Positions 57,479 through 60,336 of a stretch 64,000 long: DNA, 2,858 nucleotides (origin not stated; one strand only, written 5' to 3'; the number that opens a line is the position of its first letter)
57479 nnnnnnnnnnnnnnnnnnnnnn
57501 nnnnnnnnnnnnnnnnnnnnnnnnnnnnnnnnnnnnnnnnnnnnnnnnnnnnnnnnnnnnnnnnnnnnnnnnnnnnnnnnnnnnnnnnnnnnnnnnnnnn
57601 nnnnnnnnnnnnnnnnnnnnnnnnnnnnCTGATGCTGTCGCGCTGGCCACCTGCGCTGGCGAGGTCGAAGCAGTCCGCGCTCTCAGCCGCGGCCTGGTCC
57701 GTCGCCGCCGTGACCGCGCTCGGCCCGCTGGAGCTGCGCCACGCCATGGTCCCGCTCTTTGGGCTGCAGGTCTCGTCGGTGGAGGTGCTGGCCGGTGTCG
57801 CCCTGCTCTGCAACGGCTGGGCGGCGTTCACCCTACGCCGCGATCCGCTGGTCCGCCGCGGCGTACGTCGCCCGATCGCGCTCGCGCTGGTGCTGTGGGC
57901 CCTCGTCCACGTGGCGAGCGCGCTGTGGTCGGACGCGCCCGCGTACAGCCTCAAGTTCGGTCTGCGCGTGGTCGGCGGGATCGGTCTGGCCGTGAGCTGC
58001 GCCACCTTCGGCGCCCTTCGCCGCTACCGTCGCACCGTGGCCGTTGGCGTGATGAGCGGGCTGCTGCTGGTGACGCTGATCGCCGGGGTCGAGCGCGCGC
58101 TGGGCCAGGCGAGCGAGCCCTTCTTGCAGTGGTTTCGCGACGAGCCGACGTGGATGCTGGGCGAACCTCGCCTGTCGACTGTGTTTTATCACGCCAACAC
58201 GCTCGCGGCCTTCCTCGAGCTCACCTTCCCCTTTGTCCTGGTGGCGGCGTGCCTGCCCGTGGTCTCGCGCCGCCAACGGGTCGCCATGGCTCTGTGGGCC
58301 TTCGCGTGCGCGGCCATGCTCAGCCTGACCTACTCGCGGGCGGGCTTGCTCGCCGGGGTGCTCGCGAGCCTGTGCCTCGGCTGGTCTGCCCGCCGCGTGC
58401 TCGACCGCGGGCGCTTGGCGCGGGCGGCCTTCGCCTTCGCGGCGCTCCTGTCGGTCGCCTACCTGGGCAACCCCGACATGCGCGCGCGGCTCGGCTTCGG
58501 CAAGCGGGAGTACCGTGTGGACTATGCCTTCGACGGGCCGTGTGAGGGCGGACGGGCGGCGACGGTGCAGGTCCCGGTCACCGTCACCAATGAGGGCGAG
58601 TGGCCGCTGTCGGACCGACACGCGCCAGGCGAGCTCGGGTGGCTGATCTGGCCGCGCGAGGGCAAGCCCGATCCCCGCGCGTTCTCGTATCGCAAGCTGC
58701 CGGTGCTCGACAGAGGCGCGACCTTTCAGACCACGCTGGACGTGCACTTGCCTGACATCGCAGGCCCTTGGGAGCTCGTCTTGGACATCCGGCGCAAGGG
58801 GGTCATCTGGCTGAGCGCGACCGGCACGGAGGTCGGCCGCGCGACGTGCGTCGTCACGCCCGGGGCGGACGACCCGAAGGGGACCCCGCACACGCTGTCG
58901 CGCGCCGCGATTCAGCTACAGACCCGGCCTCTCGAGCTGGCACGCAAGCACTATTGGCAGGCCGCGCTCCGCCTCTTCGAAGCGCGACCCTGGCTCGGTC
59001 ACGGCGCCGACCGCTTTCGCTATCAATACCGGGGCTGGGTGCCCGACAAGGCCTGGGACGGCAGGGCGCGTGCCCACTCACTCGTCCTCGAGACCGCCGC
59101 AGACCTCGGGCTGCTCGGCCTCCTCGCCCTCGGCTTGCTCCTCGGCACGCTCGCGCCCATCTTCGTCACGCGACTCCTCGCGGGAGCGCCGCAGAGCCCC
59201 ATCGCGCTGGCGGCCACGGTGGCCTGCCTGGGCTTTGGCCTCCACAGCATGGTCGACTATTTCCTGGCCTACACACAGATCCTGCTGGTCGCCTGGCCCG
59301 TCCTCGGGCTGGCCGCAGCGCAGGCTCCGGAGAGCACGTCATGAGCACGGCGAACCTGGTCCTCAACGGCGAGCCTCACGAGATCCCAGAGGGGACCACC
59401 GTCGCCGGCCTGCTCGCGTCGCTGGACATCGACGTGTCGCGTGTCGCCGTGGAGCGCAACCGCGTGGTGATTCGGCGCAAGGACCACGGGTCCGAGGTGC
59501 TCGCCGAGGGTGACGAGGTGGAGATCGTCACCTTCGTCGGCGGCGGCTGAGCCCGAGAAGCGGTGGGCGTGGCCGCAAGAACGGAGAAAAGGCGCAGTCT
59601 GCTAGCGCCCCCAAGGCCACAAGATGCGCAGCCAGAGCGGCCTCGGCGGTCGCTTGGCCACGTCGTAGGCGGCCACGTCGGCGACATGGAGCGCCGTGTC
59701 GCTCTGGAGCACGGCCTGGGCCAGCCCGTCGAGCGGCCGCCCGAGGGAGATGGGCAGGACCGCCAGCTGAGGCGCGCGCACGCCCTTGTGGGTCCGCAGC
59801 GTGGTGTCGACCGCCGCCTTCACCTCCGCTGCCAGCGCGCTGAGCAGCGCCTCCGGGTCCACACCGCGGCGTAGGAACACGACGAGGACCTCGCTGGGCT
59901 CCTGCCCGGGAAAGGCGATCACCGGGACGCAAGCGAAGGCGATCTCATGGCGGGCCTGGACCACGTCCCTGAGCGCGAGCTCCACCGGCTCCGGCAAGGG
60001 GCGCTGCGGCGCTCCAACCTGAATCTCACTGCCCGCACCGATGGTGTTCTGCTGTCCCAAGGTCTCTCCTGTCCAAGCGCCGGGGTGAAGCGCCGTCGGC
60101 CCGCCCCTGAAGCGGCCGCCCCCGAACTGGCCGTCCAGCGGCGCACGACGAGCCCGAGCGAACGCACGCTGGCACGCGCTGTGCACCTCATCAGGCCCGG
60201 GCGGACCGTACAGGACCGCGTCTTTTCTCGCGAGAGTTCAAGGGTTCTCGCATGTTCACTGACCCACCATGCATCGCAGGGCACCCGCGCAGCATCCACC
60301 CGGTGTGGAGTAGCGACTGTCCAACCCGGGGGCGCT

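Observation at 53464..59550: thiS is split from thiG-thiE and overlaps the stop codon of an O-antigen-ligase gene in a polysaccharide cluster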

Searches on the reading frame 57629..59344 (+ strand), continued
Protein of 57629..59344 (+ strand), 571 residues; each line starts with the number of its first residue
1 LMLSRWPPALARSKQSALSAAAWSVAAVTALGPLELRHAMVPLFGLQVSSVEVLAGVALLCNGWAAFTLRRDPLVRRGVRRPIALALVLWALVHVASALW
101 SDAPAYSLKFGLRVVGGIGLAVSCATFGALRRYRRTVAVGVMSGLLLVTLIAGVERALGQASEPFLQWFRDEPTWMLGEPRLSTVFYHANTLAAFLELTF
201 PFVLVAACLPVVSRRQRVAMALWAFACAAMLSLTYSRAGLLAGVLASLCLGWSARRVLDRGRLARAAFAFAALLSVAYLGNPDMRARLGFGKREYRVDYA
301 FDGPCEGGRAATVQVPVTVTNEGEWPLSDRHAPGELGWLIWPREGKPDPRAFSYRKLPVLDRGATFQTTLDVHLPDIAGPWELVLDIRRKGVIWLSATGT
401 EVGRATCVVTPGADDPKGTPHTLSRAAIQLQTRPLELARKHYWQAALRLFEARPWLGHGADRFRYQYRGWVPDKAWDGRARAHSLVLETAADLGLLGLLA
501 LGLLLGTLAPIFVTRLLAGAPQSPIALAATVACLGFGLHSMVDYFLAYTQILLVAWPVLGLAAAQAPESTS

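Call 77: fold_search(model_id=the predicted structure, library=pdb)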
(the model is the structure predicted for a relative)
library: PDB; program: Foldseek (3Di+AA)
matches with E <= 10: 1106; with E <= 0.001: 5
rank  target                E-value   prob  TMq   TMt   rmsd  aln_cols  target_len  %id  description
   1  7tpg_B                4.3e-07  1.00  0.46  0.61   7.1       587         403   15  Single-Particle Cryo-EM Structure of the WaaL O-antigen ligase in its ligand bound state (released 2022-04-06)
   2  5vhv_A                3.2e-05  1.00  0.15  0.21  17.9       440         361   14  Pseudomonas fluorescens alkylpurine DNA glycosylase AlkC bound to DNA containing an oxocarbenium-intermediate analog (released 2017-10-25)
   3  5vi0_B                1.1e-04  1.00  0.14  0.21  18.1       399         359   14  Pseudomonas fluorescens alkylpurine DNA glycosylase AlkC bound to DNA containing an abasic site analog (released 2017-10-25)
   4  5vi0_A                2.0e-04  1.00  0.14  0.21  19.4       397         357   12  Pseudomonas fluorescens alkylpurine DNA glycosylase AlkC bound to DNA containing an abasic site analog (released 2017-10-25)
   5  7pks_g                4.3e-04  0.99  0.16  0.11  21.8       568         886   10  Structural basis of Integrator-mediated transcription regulation (released 2021-12-08)
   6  7akk_A                1.3e-03  1.00  0.15  0.10  32.1       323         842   11  Structure of a complement factor-receptor complex (released 2022-04-13)
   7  8xrv_B                1.4e-03  1.00  0.13  0.11   5.9       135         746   18  The crystal structure of a GH3 enzyme CcBgl3B with glucose (released 2024-04-10)
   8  5m59_E                2.1e-03  0.98  0.17  0.07  22.8       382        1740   10  Crystal structure of Chaetomium thermophilum Brr2 helicase core in complex with Prp8 Jab1 domain (released 2016-12-21)
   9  5gm6_B                2.6e-03  0.96  0.16  0.06  20.6       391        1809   10  Cryo-EM structure of the activated spliceosome (Bact complex) at 3.5 angstrom resolution (released 2016-09-21)
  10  5m5p_A                2.6e-03  0.96  0.14  0.05  19.0       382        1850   10  S. cerevisiae spliceosomal helicase Brr2 (271-end) in complex with the Jab/MPN domain of S. cerevisiae Prp8 (released 2016-12-07)
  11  8rc4_g                2.6e-03  0.94  0.17  0.11  22.8       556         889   10  Structure of Integrator-PP2A complex (released 2024-02-07)
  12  2a74_E                2.8e-03  1.00  0.14  0.37   6.0       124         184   11  Human Complement Component C3c (released 2005-09-27)
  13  2kl6_MODEL_1_A        3.0e-03  1.00  0.16  0.67   4.0       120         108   13  Solution NMR structure of the CARDB domain of PF1109 from Pyrococcus furiosus. Northeast Structural Genomics C (released 2009-08-25)
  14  3im2                  3.0e-03  1.00  0.16  0.26  16.9       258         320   11  Structure of the C-terminal Sec63 unit of yeast Brr2, P41212 Form (released 2009-08-25)
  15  8xrt_D                3.3e-03  1.00  0.13  0.11   6.9       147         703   19  The crystal structure of a GH3 enzyme CcBgl3B (released 2024-04-10)
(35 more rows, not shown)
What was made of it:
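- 57632..59344 (+): Wzy_C / WaaL-fold membrane protein (570 aa) with an inserted CARDB-like beta-sandwich at about residues 296-408. The insert resembles the CARDB domain 2KL6 (call 77).
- On Wzy_C / O-antigen ligase family: The top fold hit is WaaL 7TPG_B, E 4.3e-7, TM 0.61 on the target (call 77).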

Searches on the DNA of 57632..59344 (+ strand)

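Call 52: search_rna_families(sources=[L082, L083, L084, L085, L086, L087], threshold=gathering)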
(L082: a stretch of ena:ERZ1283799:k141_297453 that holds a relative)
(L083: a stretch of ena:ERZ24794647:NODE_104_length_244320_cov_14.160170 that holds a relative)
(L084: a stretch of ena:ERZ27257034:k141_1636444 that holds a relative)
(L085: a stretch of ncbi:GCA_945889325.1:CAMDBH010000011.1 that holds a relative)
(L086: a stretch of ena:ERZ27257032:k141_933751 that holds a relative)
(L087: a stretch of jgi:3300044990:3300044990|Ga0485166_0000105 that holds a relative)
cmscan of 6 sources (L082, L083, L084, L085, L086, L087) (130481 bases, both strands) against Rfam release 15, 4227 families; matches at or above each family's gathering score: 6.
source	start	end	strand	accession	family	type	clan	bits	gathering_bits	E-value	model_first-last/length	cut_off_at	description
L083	17352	17424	+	RF00005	tRNA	Gene; tRNA;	CL00001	72.3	29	1.4e-13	1-71/71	no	tRNA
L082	15028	15100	+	RF00005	tRNA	Gene; tRNA;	CL00001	70.9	29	3.6e-13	1-71/71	no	tRNA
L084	18126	18198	+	RF00005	tRNA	Gene; tRNA;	CL00001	70.6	29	4.4e-13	1-71/71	no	tRNA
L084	18299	18371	+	RF00005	tRNA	Gene; tRNA;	CL00001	65.1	29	1.4e-11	1-71/71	no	tRNA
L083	17539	17611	+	RF00005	tRNA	Gene; tRNA;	CL00001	63.3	29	4.4e-11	1-71/71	no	tRNA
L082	15160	15232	+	RF00005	tRNA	Gene; tRNA;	CL00001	61.8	29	1.1e-10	1-71/71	no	tRNA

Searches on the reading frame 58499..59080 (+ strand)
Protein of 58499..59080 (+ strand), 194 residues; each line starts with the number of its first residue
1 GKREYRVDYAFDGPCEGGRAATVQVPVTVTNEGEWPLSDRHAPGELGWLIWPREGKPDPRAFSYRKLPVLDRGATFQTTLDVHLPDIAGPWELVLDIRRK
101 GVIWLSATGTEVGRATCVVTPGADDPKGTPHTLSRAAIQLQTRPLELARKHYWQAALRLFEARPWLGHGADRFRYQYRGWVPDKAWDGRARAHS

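Call 63: search_protein_families(library=pfam, proteins=[window:58499-59080:+], max_evalue=10)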
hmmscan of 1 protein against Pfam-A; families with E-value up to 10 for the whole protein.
seq(194 aa): 1 family
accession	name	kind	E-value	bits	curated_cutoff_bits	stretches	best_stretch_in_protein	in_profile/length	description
PF04932.20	Wzy_C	-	7.3e-05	23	31.7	1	144-182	79-117/149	O-Antigen ligase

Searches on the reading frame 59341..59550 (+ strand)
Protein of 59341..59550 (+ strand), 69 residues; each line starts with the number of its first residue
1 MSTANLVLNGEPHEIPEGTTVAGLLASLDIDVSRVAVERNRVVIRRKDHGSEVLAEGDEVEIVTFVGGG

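Call 4: search_protein_families(library=pfam, proteins=[window:59341-59550:+])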
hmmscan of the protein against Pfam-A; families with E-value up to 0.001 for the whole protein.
window:59341-59550:+ (69 aa): 1 family
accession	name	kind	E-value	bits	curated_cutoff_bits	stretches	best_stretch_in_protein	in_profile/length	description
PF02597.26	ThiS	-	3.3e-16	60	22.5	1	8-69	3-76/76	ThiS family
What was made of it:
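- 59341..59550 (+): thiS, sulfur-carrier protein (69 aa, C-terminal GG). Its ATG overlaps the Wzy TGA. Pfam ThiS 60 bits (call 4).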

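Call 9: find_encoding_contigs(protein=window:59341-59550:+, flank=10000, max_places=10)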
Protein window:59341-59550:+ (69 aa): 1 contig read that carries it; 1 place shown.
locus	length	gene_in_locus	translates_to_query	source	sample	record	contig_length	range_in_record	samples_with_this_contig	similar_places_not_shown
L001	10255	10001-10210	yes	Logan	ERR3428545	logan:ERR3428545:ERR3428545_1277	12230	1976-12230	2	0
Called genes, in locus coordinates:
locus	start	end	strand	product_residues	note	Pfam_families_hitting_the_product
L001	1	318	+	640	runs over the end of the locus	PF00890:FAD_binding_2 (faint), PF01134:GIDA, PF12831:FAD_oxidored, PF21680:GIDA_C_1st, PF13932:SAM_GIDA_C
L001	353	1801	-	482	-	PF16697:Yop-YscD_cpl, PF00498:FHA, PF16697:Yop-YscD_cpl, PF00498:FHA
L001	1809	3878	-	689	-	PF16697:Yop-YscD_cpl, PF00498:FHA, PF00437:T2SSE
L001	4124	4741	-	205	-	PF02581:TMP-TENI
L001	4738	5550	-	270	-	PF05690:ThiG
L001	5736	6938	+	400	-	PF13439:Glyco_transf_4, PF00534:Glycos_transf_1, PF13692:Glyco_trans_1_4, PF13524:Glyco_trans_1_2 (weak)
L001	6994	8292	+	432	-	PF01943:Polysacc_synt, PF13440:Polysacc_synt_3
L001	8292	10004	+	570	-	PF04932:Wzy_C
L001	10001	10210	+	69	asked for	PF02597:ThiS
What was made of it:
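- The identical arrangement appears on an independent Logan assembly (call 9).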

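Call 16: search_protein_families(library=ncbifam, proteins=[window:59341-59550:+], max_evalue=0.01)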
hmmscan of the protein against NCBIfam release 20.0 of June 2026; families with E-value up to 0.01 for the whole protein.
window:59341-59550:+ (69 aa): 2 families
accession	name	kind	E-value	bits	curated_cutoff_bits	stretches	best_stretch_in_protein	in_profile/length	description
TIGR01683.1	thiS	equivalog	4e-22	78.3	37.45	1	7-69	2-64/64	sulfur carrier protein ThiS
NF004587.0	PRK05928.2-5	equivalog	0.0043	16.6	246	1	14-57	95-133/245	uroporphyrinogen-III synthase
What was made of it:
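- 59341..59550 (+): TIGR01683 equivalog 78.3 bits against a cutoff of 37.45 (call 16).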

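Call 45: search_solved_structures(query=window:59341-59550:+, max_evalue=0.01, show_alignments=1)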
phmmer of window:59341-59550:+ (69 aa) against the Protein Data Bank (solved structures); distinct sequences matched with E-value up to 0.01: 4.
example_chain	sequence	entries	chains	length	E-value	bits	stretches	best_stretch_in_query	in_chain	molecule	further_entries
1tyg_B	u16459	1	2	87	9.4e-06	29.1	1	7-69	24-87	yjbS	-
2k5p_A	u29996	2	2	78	7.8e-05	26.2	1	5-69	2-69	thiamine-biosynthesis protein | Thiamine-biosynthesis protein ThiS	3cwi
2lek_A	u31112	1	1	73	0.001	22.7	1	7-69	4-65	Putative thiamin biosynthesis ThiS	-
2cu3_A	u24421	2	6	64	0.0039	20.8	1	8-69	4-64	unknown function protein | Putative thiamine biosynthesis protein ThiS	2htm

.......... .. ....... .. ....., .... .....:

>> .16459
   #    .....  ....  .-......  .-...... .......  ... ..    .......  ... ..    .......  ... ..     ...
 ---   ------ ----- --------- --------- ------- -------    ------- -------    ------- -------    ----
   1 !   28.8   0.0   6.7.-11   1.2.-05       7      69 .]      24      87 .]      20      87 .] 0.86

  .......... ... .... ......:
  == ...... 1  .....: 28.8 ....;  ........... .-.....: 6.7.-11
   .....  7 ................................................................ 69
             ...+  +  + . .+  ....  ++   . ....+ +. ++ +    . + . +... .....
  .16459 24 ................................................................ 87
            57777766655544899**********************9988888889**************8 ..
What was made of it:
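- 59341..59550 (+): Best PDB hit is B. subtilis ThiS 1TYG_B (call 45).
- On ThiS (TIGR01683 sulfur carrier protein ThiS): The hits are 1TYG_B (B. subtilis ThiS in complex with ThiG), 2K5P, 2LEK and 2CU3, all ThiS (call 45).
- ThiS passes TIGR01683 (call 16), ends in GG, and hits B. subtilis ThiS best in the PDB (call 45).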

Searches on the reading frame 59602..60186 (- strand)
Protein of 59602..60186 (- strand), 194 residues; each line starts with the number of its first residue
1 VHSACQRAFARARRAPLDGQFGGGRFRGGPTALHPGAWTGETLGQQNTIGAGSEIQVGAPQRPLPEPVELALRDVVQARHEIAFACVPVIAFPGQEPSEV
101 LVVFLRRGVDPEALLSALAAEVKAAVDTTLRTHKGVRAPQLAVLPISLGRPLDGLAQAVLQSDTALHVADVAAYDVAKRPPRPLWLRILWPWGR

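Call 4: search_protein_families(library=pfam, proteins=[window:59602-60186:-])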
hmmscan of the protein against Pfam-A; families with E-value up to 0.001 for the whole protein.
window:59602-60186:- (194 aa): 0 families

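Call 16: search_protein_families(library=ncbifam, proteins=[window:59602-60186:-], max_evalue=0.01)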
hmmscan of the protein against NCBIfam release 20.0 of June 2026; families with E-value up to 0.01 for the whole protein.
window:59602-60186:- (194 aa): 0 families

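Call 62: search_protein_families(library=pfam, proteins=[window:59602-60186:-], max_evalue=0.1)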
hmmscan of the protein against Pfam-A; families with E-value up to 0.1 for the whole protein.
window:59602-60186:- (194 aa): 0 families
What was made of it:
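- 59602..60186 (-): Conserved hypothetical gene (194 aa), convergent on thiS. It lies at the distal end of the inverted block. No Pfam or NCBIfam hit (calls 4, 16, 62).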
